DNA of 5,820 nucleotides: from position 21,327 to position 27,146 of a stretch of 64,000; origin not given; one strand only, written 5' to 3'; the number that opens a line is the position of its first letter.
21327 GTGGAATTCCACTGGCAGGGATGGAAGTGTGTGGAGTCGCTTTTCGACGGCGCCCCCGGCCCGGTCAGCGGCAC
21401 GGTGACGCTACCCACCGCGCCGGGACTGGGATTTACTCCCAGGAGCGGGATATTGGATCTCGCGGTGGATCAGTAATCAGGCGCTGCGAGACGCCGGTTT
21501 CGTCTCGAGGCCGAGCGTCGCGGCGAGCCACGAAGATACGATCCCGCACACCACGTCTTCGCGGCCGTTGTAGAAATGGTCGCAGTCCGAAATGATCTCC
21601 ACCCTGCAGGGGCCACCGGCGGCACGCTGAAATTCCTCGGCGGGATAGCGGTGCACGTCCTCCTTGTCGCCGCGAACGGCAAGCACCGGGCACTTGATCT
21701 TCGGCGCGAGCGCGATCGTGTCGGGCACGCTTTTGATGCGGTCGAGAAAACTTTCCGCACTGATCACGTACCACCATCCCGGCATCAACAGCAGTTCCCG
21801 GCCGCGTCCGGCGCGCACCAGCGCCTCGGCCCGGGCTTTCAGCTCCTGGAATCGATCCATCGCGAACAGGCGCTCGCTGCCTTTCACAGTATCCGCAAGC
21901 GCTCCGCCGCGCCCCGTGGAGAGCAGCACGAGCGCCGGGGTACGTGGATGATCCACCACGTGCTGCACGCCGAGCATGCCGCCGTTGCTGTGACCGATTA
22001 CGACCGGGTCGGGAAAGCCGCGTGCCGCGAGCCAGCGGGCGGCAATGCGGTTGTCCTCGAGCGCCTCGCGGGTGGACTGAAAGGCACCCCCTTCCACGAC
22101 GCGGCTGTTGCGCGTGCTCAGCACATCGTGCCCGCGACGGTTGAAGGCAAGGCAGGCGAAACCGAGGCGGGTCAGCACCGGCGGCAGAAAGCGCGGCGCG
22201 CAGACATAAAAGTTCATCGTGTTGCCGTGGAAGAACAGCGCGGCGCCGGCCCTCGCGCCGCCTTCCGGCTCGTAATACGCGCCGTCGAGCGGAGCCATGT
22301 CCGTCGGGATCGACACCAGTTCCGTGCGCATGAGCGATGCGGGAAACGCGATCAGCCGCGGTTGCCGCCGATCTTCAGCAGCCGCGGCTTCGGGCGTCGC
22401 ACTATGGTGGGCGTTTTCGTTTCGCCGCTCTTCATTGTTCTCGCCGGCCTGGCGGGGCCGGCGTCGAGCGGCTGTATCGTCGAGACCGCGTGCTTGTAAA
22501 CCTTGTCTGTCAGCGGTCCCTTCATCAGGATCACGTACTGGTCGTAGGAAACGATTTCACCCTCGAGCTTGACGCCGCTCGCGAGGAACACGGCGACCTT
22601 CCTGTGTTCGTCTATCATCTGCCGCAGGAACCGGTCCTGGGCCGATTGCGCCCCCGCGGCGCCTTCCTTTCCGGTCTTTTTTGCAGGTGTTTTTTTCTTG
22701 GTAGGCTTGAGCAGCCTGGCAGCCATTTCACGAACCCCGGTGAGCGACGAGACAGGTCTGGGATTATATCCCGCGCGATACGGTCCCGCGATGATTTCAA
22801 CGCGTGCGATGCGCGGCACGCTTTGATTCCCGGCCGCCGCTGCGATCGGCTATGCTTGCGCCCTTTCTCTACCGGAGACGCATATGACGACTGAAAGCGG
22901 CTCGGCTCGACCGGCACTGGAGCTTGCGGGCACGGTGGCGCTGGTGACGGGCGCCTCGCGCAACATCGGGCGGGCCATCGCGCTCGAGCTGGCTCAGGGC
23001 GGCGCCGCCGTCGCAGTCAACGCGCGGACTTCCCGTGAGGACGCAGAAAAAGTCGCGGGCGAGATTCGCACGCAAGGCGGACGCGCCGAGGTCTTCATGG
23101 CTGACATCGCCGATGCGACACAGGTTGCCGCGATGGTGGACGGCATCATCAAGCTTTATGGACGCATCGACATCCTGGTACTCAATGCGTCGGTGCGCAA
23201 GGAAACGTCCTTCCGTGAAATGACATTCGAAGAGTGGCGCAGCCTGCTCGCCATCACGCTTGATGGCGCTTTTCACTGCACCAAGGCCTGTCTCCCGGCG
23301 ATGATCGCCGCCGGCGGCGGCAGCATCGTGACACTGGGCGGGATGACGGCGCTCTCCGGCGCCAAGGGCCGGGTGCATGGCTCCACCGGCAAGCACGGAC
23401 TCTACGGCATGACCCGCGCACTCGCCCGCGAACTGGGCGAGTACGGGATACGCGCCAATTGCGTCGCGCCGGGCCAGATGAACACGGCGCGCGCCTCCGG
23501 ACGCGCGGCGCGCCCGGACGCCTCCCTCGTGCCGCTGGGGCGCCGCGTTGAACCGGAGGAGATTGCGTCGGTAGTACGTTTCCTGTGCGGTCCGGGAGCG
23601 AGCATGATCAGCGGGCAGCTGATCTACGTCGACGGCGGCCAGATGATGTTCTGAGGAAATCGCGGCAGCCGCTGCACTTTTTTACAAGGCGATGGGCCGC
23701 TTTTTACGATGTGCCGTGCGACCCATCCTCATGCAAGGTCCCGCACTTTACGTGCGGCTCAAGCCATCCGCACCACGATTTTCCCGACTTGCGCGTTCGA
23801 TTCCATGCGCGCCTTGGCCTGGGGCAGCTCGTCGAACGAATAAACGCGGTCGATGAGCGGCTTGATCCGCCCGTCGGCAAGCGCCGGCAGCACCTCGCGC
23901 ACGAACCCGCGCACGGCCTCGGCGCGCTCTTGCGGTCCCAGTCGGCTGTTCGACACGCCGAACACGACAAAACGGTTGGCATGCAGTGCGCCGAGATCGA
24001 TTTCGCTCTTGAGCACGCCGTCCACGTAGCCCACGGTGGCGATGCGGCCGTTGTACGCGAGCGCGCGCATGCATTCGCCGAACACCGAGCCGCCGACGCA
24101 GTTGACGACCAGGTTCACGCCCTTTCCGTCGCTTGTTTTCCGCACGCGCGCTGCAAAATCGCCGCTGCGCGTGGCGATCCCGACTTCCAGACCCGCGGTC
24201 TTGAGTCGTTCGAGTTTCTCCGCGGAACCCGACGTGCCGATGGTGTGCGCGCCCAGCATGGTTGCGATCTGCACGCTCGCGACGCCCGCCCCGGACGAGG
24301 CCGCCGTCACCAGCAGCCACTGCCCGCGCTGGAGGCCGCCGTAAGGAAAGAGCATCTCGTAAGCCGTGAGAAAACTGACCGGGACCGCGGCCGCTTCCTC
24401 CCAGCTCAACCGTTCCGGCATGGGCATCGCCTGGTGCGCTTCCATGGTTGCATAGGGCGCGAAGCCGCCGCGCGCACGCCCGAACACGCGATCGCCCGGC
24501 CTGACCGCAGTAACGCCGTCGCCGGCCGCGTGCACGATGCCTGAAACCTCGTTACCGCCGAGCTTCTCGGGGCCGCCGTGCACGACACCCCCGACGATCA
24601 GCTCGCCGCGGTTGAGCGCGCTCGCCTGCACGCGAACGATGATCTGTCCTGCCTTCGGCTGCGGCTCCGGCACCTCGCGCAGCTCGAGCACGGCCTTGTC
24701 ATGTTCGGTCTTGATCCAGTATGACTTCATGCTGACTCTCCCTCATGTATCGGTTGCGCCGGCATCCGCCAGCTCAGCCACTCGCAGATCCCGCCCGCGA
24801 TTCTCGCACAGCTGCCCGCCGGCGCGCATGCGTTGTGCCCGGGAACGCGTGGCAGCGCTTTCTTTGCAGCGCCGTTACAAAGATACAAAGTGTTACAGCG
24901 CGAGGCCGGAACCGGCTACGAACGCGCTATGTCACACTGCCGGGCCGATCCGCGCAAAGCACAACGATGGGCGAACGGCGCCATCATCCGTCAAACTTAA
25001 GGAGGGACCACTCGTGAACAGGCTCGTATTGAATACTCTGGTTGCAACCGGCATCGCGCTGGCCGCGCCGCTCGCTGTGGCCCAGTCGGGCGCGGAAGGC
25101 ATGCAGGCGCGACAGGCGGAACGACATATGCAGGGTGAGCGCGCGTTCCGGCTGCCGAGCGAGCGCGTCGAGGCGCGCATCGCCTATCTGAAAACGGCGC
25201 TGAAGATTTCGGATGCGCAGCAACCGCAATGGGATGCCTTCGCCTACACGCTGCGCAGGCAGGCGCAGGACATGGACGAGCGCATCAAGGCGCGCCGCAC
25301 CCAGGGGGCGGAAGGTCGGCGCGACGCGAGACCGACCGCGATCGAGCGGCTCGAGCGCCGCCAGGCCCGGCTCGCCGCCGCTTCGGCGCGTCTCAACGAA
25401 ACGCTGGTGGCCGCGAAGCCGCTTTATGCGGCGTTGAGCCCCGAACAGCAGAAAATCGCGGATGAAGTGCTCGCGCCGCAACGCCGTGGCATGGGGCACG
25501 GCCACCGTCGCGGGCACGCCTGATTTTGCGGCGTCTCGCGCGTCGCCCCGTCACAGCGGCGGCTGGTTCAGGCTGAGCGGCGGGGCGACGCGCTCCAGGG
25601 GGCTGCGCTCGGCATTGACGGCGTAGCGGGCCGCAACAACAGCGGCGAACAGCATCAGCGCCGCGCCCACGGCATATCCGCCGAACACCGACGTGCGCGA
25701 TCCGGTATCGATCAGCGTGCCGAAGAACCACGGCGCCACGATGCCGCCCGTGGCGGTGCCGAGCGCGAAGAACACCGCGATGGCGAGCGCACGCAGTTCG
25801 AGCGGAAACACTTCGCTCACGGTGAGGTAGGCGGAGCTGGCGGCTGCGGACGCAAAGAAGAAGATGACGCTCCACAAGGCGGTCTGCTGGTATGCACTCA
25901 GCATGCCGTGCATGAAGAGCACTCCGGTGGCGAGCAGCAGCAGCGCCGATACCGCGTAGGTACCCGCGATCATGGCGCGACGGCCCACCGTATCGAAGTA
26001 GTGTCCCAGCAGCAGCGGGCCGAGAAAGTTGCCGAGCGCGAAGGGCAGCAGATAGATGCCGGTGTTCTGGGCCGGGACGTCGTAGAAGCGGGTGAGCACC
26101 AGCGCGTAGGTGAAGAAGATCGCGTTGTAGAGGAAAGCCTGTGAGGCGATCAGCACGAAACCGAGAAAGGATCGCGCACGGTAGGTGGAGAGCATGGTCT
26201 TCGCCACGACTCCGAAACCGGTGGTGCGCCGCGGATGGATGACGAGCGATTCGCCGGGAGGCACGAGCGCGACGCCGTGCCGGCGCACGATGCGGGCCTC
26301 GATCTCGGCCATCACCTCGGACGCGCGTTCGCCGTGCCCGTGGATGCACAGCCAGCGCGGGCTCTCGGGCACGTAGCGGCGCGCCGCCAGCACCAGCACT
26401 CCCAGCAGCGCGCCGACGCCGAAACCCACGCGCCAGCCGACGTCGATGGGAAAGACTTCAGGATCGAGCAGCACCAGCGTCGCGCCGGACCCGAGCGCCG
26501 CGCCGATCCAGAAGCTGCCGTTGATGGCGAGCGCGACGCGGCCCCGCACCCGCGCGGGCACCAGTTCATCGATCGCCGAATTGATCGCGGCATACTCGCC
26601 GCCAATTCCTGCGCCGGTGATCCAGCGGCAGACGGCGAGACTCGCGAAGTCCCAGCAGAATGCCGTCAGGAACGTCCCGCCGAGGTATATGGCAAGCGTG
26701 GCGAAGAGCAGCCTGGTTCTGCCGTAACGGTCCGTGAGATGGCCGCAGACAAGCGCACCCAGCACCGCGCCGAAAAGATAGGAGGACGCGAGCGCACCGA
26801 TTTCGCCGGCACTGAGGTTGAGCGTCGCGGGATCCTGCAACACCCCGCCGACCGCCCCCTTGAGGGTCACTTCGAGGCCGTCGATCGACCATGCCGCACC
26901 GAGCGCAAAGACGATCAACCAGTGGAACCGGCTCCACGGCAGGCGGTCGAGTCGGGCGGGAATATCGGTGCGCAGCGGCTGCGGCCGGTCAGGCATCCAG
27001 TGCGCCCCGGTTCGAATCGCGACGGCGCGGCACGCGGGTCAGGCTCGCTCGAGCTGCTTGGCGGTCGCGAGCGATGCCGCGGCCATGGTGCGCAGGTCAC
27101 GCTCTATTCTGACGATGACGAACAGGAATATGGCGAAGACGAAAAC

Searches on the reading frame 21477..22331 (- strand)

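Call 25: search_protein_families(library=pfam, proteins=[window:21477-22331:-], max_evalue=0.0001)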
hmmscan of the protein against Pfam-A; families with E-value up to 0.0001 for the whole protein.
window:21477-22331:- (284 aa): 3 families
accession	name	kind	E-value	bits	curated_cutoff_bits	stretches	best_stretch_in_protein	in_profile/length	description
PF12697.13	Abhydrolase_6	-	2.7e-10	41.7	26.3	1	32-259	2-212/217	Alpha/beta hydrolase family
PF00561.26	Abhydrolase_1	-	9.9e-10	38.9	25.8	1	32-139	4-102/245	alpha/beta hydrolase fold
PF12146.15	Hydrolase_4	-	2.7e-06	27.3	27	1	52-252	26-232/239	Serine aminopeptidase, S33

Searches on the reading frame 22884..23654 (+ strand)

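Call 25: search_protein_families(library=pfam, proteins=[window:22884-23654:+], max_evalue=0.0001)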
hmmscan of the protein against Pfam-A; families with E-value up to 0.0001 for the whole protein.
window:22884-23654:+ (256 aa): 3 families
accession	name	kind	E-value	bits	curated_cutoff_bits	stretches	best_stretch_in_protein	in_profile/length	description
PF13561.12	adh_short_C2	-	7.4e-54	183.2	27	1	23-252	1-234/236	Enoyl-(Acyl carrier protein) reductase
PF00106.31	adh_short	-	7.5e-49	166.3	26.6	1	18-204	2-187/195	short chain dehydrogenase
PF08659.16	KR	-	1.3e-13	51.7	22.6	1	19-164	3-147/180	KR domain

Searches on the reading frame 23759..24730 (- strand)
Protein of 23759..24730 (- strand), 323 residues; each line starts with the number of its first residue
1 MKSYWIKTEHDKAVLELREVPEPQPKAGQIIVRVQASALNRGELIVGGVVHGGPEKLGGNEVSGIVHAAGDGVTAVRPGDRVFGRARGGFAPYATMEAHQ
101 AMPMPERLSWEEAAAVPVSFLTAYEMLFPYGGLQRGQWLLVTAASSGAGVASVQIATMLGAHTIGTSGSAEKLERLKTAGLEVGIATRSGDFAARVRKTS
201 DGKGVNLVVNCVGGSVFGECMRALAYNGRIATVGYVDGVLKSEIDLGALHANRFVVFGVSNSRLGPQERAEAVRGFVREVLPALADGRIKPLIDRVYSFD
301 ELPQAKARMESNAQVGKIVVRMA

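Call 25: search_protein_families(library=pfam, proteins=[window:23759-24730:-], max_evalue=0.0001)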
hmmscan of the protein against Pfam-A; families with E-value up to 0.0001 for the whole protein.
window:23759-24730:- (323 aa): 3 families
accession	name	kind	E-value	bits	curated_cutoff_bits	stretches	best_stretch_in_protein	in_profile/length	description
PF00107.32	ADH_zinc_N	-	7.4e-21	74.9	31.8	1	149-272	3-123/129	Zinc-binding dehydrogenase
PF13602.12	ADH_zinc_N_2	-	3.5e-19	70.5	27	1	186-320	8-134/134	Zinc-binding dehydrogenase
PF08240.17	ADH_N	-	8.2e-10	39.3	23.5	1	27-106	2-104/104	Alcohol dehydrogenase GroES-like domain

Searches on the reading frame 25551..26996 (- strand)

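Call 25: search_protein_families(library=pfam, proteins=[window:25551-26996:-], max_evalue=0.0001)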
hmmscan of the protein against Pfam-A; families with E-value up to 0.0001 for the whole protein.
window:25551-26996:- (481 aa): 2 families
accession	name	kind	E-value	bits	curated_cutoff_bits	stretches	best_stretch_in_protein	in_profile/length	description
PF00083.30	Sugar_tr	-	2.6e-41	142.4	22.3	1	63-452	45-433/452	Sugar (and other) transporter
PF07690.21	MFS_1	-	1.9e-28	99.8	33.4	2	57-378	25-299/347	Major Facilitator Superfamily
